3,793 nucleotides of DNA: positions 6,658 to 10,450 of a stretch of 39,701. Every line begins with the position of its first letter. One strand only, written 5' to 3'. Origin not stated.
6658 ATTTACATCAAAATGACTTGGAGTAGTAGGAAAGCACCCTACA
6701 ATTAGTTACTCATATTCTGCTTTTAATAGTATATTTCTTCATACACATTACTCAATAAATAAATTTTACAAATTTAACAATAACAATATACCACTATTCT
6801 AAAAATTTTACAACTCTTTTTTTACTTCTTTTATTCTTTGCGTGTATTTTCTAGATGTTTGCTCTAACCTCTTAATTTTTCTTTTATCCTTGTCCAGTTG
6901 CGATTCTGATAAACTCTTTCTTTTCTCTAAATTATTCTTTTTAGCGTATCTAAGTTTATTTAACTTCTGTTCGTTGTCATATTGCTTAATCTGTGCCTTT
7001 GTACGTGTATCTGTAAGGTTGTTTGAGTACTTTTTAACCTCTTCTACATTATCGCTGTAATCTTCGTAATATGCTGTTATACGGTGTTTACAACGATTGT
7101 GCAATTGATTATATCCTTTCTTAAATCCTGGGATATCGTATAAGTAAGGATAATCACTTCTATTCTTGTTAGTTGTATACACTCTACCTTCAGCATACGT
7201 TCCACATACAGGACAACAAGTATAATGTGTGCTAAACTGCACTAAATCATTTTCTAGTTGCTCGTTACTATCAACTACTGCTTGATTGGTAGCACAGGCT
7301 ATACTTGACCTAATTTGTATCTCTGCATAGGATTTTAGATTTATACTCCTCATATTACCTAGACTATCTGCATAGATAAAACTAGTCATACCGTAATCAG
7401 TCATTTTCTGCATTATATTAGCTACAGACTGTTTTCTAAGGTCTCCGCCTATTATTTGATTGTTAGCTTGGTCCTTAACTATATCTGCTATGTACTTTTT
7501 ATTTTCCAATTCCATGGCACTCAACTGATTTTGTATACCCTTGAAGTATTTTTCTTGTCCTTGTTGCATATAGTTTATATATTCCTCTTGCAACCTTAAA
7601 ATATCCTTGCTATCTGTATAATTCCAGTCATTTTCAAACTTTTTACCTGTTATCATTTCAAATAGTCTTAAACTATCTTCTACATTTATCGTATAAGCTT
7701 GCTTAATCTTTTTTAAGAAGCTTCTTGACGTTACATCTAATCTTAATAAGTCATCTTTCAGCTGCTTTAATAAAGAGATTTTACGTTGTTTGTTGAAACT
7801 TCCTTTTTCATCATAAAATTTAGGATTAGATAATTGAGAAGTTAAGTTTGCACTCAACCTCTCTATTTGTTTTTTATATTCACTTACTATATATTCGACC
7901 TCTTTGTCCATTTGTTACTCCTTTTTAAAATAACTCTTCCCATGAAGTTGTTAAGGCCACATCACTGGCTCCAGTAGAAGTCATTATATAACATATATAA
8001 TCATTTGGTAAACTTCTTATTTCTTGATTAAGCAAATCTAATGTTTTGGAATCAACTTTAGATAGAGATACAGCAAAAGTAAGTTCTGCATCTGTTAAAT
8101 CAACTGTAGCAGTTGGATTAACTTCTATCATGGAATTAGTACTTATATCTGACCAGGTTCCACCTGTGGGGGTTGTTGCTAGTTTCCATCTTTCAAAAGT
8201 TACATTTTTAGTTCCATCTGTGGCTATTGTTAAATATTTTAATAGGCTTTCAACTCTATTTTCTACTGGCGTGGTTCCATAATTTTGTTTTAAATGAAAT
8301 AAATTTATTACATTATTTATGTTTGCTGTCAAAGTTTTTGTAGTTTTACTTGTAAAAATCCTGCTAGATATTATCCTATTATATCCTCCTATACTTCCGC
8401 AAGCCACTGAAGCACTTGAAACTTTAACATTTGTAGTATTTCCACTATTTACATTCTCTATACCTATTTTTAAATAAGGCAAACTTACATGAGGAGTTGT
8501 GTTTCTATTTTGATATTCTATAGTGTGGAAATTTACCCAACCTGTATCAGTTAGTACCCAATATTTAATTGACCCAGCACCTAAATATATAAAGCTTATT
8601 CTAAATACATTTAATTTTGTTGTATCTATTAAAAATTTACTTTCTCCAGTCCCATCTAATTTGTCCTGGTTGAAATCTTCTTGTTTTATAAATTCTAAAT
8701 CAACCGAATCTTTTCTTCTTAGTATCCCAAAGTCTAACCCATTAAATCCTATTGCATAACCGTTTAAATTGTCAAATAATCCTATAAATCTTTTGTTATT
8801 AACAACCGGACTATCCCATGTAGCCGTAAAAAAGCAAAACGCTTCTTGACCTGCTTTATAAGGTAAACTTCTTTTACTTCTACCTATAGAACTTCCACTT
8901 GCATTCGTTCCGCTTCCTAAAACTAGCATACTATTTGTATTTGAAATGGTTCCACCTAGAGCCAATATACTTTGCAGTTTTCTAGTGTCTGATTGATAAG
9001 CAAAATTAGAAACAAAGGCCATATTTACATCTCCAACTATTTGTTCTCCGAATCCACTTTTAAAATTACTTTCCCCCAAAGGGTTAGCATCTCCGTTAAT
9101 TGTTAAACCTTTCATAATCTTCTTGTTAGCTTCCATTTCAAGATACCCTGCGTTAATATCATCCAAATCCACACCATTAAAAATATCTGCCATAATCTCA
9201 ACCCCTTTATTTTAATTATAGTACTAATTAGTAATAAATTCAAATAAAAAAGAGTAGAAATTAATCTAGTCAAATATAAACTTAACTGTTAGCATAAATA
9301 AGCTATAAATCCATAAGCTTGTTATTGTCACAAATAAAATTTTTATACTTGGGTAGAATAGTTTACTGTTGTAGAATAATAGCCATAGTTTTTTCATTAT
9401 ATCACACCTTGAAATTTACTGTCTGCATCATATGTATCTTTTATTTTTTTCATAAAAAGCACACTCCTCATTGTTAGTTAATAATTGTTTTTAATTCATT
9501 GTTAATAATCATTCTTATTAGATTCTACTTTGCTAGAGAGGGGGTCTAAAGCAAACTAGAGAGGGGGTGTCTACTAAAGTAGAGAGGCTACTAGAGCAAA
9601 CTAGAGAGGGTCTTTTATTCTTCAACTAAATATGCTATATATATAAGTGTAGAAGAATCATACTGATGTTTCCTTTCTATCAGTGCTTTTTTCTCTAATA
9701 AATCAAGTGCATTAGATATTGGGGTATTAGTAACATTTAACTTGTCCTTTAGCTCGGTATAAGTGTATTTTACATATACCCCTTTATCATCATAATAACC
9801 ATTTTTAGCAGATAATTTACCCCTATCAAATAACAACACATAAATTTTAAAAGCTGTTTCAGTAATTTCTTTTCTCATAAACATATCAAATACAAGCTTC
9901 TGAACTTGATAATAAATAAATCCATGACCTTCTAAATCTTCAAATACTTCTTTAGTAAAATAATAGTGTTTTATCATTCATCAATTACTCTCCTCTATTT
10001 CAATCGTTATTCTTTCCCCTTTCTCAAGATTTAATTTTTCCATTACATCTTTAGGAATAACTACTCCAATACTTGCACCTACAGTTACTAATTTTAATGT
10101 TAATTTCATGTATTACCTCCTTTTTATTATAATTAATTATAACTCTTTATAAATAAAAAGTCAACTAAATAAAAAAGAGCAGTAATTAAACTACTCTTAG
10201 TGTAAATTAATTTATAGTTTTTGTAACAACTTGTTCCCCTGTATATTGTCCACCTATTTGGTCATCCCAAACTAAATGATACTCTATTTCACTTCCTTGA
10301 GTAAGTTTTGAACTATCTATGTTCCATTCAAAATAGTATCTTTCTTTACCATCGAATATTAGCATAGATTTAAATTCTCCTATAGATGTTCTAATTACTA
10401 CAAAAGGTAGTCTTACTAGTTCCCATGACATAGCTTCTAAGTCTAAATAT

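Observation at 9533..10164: Plasmid-style module: AbrB-like + RepA_N-like genes followed by four iterons at two-helical-turn spacing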

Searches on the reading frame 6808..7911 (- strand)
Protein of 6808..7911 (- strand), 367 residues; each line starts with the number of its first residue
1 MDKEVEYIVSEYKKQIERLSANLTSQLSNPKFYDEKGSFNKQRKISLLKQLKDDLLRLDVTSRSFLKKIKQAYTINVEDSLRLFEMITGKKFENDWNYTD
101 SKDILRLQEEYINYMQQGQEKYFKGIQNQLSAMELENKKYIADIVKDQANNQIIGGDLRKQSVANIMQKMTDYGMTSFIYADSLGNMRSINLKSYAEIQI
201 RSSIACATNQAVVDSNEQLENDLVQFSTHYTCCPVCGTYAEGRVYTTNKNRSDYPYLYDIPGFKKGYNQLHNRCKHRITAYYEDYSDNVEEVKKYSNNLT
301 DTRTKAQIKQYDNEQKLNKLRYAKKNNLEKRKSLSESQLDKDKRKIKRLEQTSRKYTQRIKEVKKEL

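Call 7: search_protein_families(library=pfam, proteins=[window:6808-7911:-], max_evalue=0.1)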
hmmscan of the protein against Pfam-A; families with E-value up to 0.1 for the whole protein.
window:6808-7911:- (367 aa): 1 family
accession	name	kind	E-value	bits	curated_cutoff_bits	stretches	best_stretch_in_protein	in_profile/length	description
PF06152.16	Phage_min_cap2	-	9.4e-13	48.2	26.3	1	104-356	105-364/366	Phage minor capsid protein 2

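Call 8: search_protein_families(library=phrogs, proteins=[window:6808-7911:-], max_evalue=0.01)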
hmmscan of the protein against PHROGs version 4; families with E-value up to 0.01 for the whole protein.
window:6808-7911:- (367 aa): 4 families
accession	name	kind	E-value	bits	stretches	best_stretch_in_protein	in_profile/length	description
phrog_581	-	head and packaging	7.6e-18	65.8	1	107-362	122-364/564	minor head protein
phrog_4611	-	head and packaging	8.5e-17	61.7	1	35-338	35-323/710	minor head protein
phrog_12049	-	head and packaging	2e-09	37.7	1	142-247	140-240/745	head morphogenesis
phrog_19563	-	unknown function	0.0092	17.3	1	90-119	21-50/76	-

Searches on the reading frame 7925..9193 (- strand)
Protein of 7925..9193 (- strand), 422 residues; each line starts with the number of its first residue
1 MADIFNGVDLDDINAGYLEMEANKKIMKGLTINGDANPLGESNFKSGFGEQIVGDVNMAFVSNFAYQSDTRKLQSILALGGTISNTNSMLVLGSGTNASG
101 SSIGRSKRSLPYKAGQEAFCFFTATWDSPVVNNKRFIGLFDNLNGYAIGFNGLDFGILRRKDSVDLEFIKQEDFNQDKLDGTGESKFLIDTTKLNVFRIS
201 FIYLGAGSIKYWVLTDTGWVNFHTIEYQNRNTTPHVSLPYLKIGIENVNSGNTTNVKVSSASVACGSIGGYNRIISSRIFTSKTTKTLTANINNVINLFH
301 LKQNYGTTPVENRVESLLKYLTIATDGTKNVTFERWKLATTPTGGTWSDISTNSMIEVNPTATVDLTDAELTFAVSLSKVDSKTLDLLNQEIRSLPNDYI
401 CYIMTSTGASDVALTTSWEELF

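Call 7: search_protein_families(library=pfam, proteins=[window:7925-9193:-], max_evalue=0.1)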
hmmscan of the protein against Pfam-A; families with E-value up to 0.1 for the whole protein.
window:7925-9193:- (422 aa): 0 families

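Call 8: search_protein_families(library=phrogs, proteins=[window:7925-9193:-], max_evalue=0.01)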
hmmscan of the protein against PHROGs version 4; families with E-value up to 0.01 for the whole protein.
window:7925-9193:- (422 aa): 2 families
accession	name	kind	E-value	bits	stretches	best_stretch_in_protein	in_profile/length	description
phrog_1645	-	head and packaging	1.5e-32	114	1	45-420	51-438/440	virion structural protein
phrog_5838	-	head and packaging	8.1e-09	34.8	1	169-241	571-644/1106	virion structural protein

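Call 77: find_homologous_proteins(query=window:7925-9193:-, max_evalue=1e-20)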
Query window:7925-9193:- (422 aa): 20 proteins with E <= 1e-20 among 7809 candidates.
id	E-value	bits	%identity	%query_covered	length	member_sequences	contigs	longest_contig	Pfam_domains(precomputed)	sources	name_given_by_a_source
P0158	9.2e-277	935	100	100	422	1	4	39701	-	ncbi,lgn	-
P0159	6.6e-221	752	80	100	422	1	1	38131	-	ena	-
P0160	5.8e-199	679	79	90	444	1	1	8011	-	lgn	-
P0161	8.3e-195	666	81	86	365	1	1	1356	-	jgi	-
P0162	7.1e-101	356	47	89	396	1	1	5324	-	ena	-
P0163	1.4e-95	339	42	100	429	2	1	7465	-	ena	-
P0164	2.0e-88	315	43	92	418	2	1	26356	-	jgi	jgi:hypothetical protein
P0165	4.9e-72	261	40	90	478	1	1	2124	-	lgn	-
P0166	1.3e-68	250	37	93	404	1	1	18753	-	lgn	-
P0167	1.3e-63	234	41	79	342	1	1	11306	-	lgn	-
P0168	1.1e-47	181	34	96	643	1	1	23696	-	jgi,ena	-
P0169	6.1e-43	166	32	89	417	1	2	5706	-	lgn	-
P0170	1.4e-40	158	31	95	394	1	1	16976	-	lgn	-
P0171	2.0e-34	138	29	96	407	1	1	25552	-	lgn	-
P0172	9.0e-30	122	34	68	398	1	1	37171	-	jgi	jgi:hypothetical protein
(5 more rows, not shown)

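Call 79: find_encoding_contigs(protein=P0159, flank=10000, max_places=2)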
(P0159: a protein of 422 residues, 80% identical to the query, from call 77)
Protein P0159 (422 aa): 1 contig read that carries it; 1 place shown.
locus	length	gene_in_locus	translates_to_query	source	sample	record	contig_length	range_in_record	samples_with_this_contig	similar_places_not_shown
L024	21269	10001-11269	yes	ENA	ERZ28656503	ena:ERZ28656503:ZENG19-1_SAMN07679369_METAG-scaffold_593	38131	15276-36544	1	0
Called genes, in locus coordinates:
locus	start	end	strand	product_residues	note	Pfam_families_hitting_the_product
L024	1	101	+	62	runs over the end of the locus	-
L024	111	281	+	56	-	-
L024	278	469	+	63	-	-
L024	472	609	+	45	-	-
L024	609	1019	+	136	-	-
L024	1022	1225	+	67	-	-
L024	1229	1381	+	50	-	-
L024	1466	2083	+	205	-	-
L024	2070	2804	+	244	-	-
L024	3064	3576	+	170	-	PF13392:HNH_3 (weak)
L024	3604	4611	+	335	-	-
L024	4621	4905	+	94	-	-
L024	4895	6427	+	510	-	-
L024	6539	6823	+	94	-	-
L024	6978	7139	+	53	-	-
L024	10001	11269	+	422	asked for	-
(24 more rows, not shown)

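Call 80: find_encoding_contigs(protein=P0160, flank=8000, max_places=2)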
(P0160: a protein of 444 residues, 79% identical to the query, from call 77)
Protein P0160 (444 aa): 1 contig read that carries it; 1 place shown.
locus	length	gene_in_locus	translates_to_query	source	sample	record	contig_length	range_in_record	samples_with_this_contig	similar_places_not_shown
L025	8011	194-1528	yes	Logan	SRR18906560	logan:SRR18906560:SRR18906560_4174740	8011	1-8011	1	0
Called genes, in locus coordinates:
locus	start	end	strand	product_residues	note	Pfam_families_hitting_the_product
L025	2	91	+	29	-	?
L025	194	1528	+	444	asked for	-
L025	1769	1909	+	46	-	-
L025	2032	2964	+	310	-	-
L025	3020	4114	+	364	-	PF01555:N6_N4_Mtase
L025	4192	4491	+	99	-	-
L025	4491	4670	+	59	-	-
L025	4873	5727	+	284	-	PF18909:dGTP_diPhyd_N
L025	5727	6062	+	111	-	-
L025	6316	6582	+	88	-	-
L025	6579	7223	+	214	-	-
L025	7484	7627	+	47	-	-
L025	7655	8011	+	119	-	?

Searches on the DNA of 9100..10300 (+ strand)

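Call 6: search_dna_similar(query=window:9200-10200:+, collection=phages, mode=distant, max_rows=30)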
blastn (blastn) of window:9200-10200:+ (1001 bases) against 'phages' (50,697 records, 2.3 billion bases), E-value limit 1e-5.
Records with a match: 1; places in all: 1; records where one place covers at least 80% of the query: 0.
Best place of each record, by identity: 80-90% 1.
By first word of the organism name: Mammaliicoccus 1.
By host as written in the record: Mammaliicoccus sciuri 1.
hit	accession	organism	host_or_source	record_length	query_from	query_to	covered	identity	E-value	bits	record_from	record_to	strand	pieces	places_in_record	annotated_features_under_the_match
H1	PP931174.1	Mammaliicoccus phage MSShimriz1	Mammaliicoccus sciuri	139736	9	72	6%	83.1%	1e-6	62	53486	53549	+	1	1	none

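Call 55: search_rna_families(source=window, start=9100, end=10300, threshold=evalue, max_evalue=1)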
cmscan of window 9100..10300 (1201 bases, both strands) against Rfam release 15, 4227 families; matches with E-value up to 1: 1.
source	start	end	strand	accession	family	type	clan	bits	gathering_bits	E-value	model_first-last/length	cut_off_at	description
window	10161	10236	+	RF02591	Spy1786666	Gene; sRNA;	-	19.6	64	0.75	1-87/87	no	S. pyogenes small RNA 1786666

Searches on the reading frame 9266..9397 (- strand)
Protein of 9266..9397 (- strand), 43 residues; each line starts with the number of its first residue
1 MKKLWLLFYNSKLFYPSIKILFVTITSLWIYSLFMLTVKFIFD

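Call 7: search_protein_families(library=pfam, proteins=[window:9266-9397:-], max_evalue=0.1)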
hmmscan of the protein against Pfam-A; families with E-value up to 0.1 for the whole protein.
window:9266-9397:- (43 aa): 0 families

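Call 8: search_protein_families(library=phrogs, proteins=[window:9266-9397:-], max_evalue=0.01)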
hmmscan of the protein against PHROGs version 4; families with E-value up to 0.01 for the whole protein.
window:9266-9397:- (43 aa): 0 families

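Call 78: search_protein_families(library=pfam, proteins=[window:9266-9397:-], max_evalue=0.05)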
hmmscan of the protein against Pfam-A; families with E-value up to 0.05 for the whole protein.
window:9266-9397:- (43 aa): 0 families
